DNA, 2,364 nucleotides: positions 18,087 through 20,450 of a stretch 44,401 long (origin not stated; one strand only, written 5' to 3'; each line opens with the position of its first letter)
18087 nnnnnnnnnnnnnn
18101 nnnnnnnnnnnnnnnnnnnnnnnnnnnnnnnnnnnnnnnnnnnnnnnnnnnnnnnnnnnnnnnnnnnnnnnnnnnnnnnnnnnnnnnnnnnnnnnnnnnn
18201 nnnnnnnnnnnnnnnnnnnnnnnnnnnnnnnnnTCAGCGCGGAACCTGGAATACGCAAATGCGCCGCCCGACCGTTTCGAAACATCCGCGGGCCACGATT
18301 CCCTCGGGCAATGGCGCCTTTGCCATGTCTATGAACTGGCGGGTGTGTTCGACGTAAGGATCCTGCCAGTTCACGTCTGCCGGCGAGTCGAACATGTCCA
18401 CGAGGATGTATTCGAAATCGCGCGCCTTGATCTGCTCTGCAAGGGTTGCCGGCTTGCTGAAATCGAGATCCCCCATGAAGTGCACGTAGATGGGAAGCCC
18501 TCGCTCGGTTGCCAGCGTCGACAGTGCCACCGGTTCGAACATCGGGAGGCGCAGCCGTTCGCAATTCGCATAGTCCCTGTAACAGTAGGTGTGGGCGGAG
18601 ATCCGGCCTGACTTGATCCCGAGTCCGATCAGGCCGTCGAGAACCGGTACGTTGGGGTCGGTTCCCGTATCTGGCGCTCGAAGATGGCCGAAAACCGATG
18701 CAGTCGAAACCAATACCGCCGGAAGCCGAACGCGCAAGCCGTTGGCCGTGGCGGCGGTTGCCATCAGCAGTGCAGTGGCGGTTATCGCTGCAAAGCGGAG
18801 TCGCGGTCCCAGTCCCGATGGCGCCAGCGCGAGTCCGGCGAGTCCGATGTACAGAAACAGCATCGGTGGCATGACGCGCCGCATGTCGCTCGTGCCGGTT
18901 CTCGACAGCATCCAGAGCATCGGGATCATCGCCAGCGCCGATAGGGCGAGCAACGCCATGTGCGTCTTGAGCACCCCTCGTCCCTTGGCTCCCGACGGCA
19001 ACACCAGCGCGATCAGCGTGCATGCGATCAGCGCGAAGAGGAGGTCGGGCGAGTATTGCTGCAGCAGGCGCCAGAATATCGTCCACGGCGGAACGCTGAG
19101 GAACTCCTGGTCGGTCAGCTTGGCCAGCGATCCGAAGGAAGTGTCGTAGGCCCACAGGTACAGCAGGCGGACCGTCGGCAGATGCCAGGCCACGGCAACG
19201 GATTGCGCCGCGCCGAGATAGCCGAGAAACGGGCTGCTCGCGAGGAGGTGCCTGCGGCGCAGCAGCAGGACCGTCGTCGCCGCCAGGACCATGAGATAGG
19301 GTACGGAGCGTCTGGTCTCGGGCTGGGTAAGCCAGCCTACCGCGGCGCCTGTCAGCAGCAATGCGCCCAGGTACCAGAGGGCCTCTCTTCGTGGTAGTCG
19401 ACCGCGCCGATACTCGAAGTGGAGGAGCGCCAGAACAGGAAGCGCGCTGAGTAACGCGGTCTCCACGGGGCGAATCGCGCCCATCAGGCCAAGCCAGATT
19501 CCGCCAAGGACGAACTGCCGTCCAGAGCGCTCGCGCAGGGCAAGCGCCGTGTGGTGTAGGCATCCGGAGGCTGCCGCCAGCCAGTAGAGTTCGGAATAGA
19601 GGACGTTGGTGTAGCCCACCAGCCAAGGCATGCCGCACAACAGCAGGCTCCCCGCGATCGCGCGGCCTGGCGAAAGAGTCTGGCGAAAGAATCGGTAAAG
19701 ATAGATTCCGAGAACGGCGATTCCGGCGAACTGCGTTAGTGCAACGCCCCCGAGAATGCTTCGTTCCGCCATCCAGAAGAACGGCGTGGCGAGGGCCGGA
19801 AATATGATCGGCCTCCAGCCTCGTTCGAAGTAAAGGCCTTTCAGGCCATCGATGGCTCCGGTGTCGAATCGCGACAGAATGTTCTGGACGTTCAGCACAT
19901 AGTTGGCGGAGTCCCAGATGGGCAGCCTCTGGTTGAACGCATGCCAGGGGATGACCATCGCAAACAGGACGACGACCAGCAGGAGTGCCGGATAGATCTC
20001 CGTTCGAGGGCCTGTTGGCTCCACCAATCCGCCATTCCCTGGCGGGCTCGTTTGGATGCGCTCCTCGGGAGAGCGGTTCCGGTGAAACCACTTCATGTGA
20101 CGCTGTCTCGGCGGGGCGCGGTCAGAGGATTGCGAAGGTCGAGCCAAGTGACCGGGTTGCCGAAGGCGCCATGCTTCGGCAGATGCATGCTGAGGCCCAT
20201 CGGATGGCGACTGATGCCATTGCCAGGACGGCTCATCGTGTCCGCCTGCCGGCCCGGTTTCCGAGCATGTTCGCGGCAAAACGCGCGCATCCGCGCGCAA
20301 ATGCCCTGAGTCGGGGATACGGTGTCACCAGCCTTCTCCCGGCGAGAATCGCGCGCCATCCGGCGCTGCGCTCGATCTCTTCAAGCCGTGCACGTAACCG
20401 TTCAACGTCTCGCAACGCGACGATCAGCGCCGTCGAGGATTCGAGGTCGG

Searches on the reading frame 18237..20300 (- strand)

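Call 24: search_protein_families(library=pfam, proteins=[window:18237-20300:-], max_evalue=0.001)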
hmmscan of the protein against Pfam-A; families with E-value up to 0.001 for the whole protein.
window:18237-20300:- (688 aa): 1 family
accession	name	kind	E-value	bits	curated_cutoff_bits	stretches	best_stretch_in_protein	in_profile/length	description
PF13231.12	PMT_2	-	1.4e-05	25.8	26.1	1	167-318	6-153/160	Dolichyl-phosphate-mannose-protein mannosyltransferase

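Call 56: search_protein_families(library=ncbifam, proteins=[window:18237-20300:-], max_evalue=0.01)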
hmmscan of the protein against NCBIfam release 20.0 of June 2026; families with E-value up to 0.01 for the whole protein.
window:18237-20300:- (688 aa): 0 families
